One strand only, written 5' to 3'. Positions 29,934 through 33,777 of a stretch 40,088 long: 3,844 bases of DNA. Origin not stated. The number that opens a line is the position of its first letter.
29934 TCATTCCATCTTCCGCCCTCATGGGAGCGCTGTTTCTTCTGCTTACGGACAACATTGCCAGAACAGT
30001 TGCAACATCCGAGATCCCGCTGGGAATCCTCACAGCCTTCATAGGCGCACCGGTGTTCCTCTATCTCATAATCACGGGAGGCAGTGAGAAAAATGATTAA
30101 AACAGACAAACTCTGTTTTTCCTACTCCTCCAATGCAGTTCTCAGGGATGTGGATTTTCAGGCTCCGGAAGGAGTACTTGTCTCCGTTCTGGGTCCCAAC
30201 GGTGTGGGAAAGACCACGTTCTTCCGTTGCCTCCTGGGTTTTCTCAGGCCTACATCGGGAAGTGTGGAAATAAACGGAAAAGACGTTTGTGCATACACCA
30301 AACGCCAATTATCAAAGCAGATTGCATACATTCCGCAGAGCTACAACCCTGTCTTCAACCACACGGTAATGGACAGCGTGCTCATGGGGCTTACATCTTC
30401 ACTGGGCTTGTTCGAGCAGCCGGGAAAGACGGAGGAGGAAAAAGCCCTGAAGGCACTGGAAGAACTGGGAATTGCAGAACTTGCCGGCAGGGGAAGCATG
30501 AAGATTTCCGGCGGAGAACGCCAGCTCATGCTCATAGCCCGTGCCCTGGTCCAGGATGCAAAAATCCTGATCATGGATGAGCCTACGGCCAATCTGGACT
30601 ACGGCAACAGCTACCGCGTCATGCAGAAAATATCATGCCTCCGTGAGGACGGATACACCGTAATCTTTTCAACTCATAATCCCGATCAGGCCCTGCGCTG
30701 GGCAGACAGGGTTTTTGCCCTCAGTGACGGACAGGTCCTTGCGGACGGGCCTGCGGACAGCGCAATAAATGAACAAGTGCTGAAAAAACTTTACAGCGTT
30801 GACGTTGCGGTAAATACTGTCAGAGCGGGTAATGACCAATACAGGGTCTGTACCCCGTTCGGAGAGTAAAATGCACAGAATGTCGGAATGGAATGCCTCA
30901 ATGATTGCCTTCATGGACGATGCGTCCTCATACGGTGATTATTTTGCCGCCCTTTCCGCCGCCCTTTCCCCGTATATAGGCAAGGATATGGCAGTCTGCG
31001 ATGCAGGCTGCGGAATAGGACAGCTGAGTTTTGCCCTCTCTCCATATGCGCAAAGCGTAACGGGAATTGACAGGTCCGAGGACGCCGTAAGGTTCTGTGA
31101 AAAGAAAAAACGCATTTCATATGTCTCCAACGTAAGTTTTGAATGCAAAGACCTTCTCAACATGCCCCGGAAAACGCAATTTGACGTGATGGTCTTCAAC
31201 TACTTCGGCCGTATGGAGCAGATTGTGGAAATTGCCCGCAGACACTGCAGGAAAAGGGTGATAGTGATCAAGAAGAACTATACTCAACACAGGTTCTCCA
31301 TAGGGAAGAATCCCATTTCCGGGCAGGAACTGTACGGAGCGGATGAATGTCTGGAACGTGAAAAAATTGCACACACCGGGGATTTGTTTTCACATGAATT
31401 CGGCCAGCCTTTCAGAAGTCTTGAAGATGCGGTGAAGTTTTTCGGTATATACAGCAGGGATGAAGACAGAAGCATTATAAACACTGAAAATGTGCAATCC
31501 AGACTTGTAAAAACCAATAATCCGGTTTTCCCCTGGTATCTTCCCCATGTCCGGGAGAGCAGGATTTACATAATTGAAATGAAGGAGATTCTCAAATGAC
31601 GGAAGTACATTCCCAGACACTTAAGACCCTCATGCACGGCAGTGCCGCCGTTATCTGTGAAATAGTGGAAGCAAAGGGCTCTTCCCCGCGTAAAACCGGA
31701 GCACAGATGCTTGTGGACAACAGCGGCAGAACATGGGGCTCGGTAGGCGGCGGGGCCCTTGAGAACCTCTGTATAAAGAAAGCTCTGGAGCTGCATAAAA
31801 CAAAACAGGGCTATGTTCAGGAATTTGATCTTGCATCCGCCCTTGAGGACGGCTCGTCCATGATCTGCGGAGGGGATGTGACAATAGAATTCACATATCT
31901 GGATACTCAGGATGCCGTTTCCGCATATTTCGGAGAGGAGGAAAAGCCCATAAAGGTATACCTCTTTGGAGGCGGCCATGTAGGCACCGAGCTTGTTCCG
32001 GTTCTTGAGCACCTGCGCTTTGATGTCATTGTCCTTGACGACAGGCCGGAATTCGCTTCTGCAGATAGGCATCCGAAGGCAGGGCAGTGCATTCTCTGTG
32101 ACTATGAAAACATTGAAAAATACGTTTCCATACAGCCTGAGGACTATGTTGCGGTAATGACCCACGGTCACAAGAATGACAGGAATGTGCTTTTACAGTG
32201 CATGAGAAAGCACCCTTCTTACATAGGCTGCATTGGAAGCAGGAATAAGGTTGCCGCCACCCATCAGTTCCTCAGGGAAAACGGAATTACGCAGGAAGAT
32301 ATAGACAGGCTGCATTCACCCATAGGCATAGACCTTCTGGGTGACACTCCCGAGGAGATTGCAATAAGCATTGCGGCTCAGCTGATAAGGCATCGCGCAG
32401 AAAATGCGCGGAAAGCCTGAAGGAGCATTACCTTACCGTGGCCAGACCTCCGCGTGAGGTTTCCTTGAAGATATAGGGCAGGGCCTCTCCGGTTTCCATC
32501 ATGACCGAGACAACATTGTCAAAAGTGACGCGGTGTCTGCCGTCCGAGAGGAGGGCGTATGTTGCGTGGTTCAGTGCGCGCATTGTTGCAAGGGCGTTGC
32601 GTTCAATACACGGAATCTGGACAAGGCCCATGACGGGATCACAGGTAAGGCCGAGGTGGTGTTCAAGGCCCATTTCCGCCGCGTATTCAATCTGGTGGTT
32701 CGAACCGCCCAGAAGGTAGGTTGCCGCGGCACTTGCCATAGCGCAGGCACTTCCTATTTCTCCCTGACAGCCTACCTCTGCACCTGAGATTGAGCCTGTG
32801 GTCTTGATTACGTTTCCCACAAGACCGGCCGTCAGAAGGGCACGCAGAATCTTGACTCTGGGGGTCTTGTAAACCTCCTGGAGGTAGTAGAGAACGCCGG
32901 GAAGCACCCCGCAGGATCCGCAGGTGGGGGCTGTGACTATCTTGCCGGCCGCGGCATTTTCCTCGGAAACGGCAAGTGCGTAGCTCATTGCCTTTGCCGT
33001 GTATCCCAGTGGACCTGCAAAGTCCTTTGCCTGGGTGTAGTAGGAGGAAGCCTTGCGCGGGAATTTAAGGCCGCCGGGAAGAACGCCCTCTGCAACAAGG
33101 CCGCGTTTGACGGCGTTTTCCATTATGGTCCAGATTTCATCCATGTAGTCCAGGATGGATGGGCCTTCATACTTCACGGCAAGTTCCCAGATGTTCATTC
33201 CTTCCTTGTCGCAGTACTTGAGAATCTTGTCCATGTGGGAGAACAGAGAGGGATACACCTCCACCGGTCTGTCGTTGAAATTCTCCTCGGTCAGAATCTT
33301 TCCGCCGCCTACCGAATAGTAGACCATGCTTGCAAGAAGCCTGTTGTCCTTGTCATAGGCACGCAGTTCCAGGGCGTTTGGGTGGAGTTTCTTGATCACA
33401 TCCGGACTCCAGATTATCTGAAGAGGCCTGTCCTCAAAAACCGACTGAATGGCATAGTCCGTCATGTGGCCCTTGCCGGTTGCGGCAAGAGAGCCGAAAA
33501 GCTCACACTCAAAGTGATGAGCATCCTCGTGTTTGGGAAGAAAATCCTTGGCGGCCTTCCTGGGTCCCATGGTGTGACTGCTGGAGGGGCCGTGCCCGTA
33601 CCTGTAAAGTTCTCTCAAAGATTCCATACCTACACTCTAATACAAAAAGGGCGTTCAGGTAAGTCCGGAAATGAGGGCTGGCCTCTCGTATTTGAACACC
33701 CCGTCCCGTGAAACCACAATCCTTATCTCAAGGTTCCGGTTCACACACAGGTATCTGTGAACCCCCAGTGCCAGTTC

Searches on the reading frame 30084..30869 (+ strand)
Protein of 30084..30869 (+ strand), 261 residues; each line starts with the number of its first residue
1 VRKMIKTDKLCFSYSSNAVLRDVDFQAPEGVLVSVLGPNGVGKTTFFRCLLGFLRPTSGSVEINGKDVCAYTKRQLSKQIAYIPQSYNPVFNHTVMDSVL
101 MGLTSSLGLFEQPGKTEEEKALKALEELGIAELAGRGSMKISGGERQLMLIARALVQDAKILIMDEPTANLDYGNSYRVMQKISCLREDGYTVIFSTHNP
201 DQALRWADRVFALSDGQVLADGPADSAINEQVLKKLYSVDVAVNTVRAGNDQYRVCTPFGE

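Call 8: search_protein_families(library=pfam, proteins=[window:30084-30869:+], max_evalue=0.00001)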
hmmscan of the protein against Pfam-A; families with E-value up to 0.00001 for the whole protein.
window:30084-30869:+ (261 aa): 3 families
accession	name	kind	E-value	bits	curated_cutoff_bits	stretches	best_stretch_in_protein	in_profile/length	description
PF00005.33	ABC_tran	-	3.3e-32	112.4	25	1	20-169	1-137/137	ABC transporter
PF13304.12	AAA_21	-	2.3e-09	38.2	27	0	142-200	239-300/304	AAA domain, putative AbiEii toxin, Type IV TA system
PF02463.25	SMC_N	-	5.5e-06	26.4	40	0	33-202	27-201/220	RecF/RecN/SMC N terminal domain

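Call 31: search_protein_families(library=ncbifam, proteins=[window:30084-30869:+], max_evalue=0.001)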
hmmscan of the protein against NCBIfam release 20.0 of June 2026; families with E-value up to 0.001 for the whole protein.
window:30084-30869:+ (261 aa): 189 families (the best 25 are shown)
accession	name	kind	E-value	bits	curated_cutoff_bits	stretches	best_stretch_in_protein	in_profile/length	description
NF007082.0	PRK09536.1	equivalog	1e-54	186.2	537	1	4-247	3-246/402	corrinoid ABC transporter ATPase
NF010068.0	PRK13548.1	equivalog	1.6e-53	181.5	261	1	2-248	3-251/261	heme ABC transporter ATP-binding protein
TIGR02315.1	ABC_phnC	equivalog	1.4e-51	175.2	266.1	1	4-237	1-242/243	phosphonate ABC transporter ATP-binding protein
TIGR03873.1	F420-0_ABC_ATP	hypoth_equivalog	6.1e-51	173.1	372.4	1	7-245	4-242/256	putative F420-0 ABC transporter ATP-binding protein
NF008409.0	PRK11231.1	equivalog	2e-50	171.5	375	1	4-244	2-242/255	Fe(3+) dicitrate ABC transporter ATP-binding protein FecE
NF053840.1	MnTportMntADein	equivalog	1.1e-42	146.2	400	1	4-237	1-229/240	manganese ABC transporter ATP-binding protein MntA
TIGR04406.1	LPS_export_lptB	equivalog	5.2e-42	143.8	240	1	5-237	2-232/239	LPS export ABC transporter ATP-binding protein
NF040873.1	AztA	equivalog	4.1e-40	137.4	220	1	14-207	2-186/191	zinc ABC transporter ATP-binding protein AztA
TIGR03375.1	type_I_sec_LssB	subfamily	9.7e-40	136.5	693.1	1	5-230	466-691/696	type I secretion system permease/ATPase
TIGR02857.1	CydD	equivalog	5e-39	134.6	435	1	5-212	322-528/529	thiol reductant ABC exporter subunit CydD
TIGR02673.1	FtsE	equivalog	5.5e-39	134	264.85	1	4-217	1-214/214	cell division ATP-binding protein FtsE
NF052485.1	sider_ATP_EitC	equivalog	5.9e-39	134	485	1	5-246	3-241/251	siderophore ABC transporter ATP-binding protein EitC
TIGR03771.1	anch_rpt_ABC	equivalog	9.9e-39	133.3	268.8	1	26-240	2-212/223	anchored repeat-type ABC transporter ATP-binding subunit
TIGR01188.1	drrA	subfamily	1.1e-37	130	312.45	1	14-226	3-210/302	daunorubicin resistance ABC transporter, ATP-binding protein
NF010171.0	PRK13652.1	equivalog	1.9e-37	128.8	476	1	4-231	3-229/277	cobalt transporter ATP-binding subunit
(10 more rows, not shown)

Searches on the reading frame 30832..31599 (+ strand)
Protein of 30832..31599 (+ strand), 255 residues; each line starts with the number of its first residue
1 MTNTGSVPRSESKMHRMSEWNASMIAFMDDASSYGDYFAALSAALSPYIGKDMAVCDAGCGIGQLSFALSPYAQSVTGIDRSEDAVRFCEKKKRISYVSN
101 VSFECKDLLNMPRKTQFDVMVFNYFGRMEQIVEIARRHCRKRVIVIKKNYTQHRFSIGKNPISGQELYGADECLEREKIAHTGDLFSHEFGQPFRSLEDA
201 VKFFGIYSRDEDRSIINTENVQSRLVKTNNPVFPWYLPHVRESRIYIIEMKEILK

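Call 8: search_protein_families(library=pfam, proteins=[window:30832-31599:+], max_evalue=0.00001)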
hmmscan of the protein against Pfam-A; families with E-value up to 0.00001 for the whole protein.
window:30832-31599:+ (255 aa): 5 families
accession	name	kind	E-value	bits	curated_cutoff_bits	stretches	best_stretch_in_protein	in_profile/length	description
PF13847.12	Methyltransf_31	-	8.4e-17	61.6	27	1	50-151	2-113/145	Methyltransferase domain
PF13649.12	Methyltransf_25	-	2.2e-11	44.7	27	1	55-136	1-90/97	Methyltransferase domain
PF08241.18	Methyltransf_11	-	8.9e-08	33.1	21.2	1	57-137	2-85/95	Methyltransferase domain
PF08242.18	Methyltransf_12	-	8.2e-07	30.1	30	1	57-134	2-87/98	Methyltransferase domain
PF05175.20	MTS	-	9.1e-07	29.1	23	1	52-123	32-105/170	Methyltransferase small domain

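Call 31: search_protein_families(library=ncbifam, proteins=[window:30832-31599:+], max_evalue=0.001)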
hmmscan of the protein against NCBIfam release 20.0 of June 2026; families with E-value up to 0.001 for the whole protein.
window:30832-31599:+ (255 aa): 16 families
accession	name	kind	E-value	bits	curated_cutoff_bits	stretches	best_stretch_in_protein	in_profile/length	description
TIGR01983.1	UbiG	equivalog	4.1e-10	39.3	102.95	1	51-122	49-122/228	bifunctional 2-polyprenyl-6-hydroxyphenol methylase/3-demethylubiquinol 3-O-methyltransferase UbiG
TIGR02021.1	BchM-ChlM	equivalog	3.3e-09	36.5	158.9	1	53-121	56-123/218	magnesium protoporphyrin IX methyltransferase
NF011529.0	PRK14968.1-3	equivalog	5.8e-09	35.7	162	1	51-123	34-105/198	putative methyltransferase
NF004851.0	PRK06202.1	equivalog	1.8e-06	27.6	243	1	37-125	48-138/237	hypothetical protein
NF043040.1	corrin_prot_MT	hypoth_equivalog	2.6e-06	27.1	180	1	45-122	35-116/216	corrinoid protein-associated methyltransferase CpaM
TIGR03534.1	RF_mod_PrmC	equivalog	3.2e-06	26.8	199.1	1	52-123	89-163/253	peptide chain release factor N(5)-glutamine methyltransferase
TIGR02072.1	BioC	equivalog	1.2e-05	25.3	184.95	1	52-123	35-104/244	malonyl-ACP O-methyltransferase BioC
TIGR00536.1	hemK_fam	subfamily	4e-05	22.8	115.5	1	54-123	117-189/286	HemK family protein methyltransferase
TIGR04345.1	ovoA_Cterm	equivalog_domain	7.5e-05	22.4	170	1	40-91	28-81/242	putative 4-mercaptohistidine N1-methyltransferase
NF009639.0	PRK13168.1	equivalog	0.0001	21.3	458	1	52-116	301-365/446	23S rRNA (uracil(1939)-C(5))-methyltransferase RlmD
TIGR02469.1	CbiT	equivalog_domain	0.00012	22.3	78.3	1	50-145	18-119/124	precorrin-6Y C5,15-methyltransferase (decarboxylating) subunit CbiT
TIGR00479.1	rumA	equivalog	0.00014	20.9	183.55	1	54-110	296-352/432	23S rRNA (uracil(1939)-C(5))-methyltransferase RlmD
TIGR01934.1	MenG_MenH_UbiE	subfamily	0.00015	21.2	158.35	1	51-122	39-112/223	ubiquinone/menaquinone biosynthesis methyltransferase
NF000466.2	16S_rRNA_Rmt_gen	equivalog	0.00074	18.9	250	0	41-121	97-177/254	Rmt family 16S rRNA (guanine(1405)-N(7))-methyltransferase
TIGR00406.1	prmA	equivalog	0.00083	18.9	183.15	0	48-125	156-234/288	50S ribosomal protein L11 methyltransferase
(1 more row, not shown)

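Call 62: search_solved_structures(query=window:30832-31599:+, max_evalue=0.001)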
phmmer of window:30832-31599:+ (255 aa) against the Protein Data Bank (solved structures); distinct sequences matched with E-value up to 0.001: 10.
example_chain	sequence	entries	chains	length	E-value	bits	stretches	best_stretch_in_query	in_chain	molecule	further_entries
1ve3_A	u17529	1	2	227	1.4e-07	34.3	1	32-133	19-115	hypothetical protein PH0226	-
5wp5_A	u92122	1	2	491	1.1e-05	28.1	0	43-114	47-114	Phosphomethylethanolamine N-methyltransferase 2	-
3sm3_A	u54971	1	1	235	5.5e-05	25.9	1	45-94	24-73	SAM-dependent methyltransferases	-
7wzg_A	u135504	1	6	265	8.6e-05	25.2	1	4-122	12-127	Cypemycin N-terminal methyltransferase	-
4qdj_A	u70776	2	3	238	0.00017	24.2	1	53-114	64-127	Magnesium-protoporphyrin O-methyltransferase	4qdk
1xxl_A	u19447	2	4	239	0.00033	23.3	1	54-130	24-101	YcgJ protein | ycgJ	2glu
5dm2_A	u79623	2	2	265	0.00066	22.3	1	53-136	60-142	Methyltransferase domain family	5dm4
5dm1_A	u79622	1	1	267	0.00068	22.3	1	53-136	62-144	Methyltransferase domain family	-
8rdl_A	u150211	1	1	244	0.0007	22.2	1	53-134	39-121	ToxA protein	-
4kwc_A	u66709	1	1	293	0.00083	22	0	53-136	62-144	BpumL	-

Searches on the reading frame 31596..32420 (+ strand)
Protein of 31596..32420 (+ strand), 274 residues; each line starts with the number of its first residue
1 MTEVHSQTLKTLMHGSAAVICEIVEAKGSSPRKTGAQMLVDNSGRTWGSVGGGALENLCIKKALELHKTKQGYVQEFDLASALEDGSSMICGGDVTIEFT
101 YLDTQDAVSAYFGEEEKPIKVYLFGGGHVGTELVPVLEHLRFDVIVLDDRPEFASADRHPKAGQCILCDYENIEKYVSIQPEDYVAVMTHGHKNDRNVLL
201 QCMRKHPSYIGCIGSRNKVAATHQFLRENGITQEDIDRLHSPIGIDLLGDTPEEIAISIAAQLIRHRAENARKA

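Call 8: search_protein_families(library=pfam, proteins=[window:31596-32420:+], max_evalue=0.00001)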
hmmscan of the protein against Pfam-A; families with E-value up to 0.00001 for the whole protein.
window:31596-32420:+ (274 aa): 2 families
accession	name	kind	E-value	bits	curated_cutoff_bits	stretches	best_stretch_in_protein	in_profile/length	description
PF13478.12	XdhC_C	-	4.3e-41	140.8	29.7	1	121-263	1-125/125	XdhC Rossmann domain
PF02625.21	XdhC_CoxI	-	2.9e-17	62.8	24.3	1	15-77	5-67/68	XdhC and CoxI family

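Call 31: search_protein_families(library=ncbifam, proteins=[window:31596-32420:+], max_evalue=0.001)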
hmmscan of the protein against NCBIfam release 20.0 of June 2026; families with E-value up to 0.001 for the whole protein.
window:31596-32420:+ (274 aa): 2 families
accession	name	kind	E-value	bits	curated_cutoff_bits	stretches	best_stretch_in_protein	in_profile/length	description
NF045664.1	XdhC_rel_AOR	equivalog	8.1e-80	268.7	350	2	117-269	193-346/346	XdhC family aldehyde oxidoreductase maturation factor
TIGR02964.1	xanthine_xdhC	equivalog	1.5e-48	165.5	161.6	1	19-264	1-246/246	xanthine dehydrogenase accessory protein XdhC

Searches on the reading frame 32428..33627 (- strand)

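Call 8: search_protein_families(library=pfam, proteins=[window:32428-33627:-], max_evalue=0.00001)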
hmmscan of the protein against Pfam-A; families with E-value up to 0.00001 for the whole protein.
window:32428-33627:- (399 aa): 2 families
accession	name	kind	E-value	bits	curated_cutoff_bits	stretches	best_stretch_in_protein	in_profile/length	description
PF03313.21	SDH_alpha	-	4.6e-78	262.9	26.4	1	157-396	25-260/260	Serine dehydratase alpha chain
PF03315.21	SDH_beta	-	9.1e-29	101.2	26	2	3-61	1-65/155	Serine dehydratase beta chain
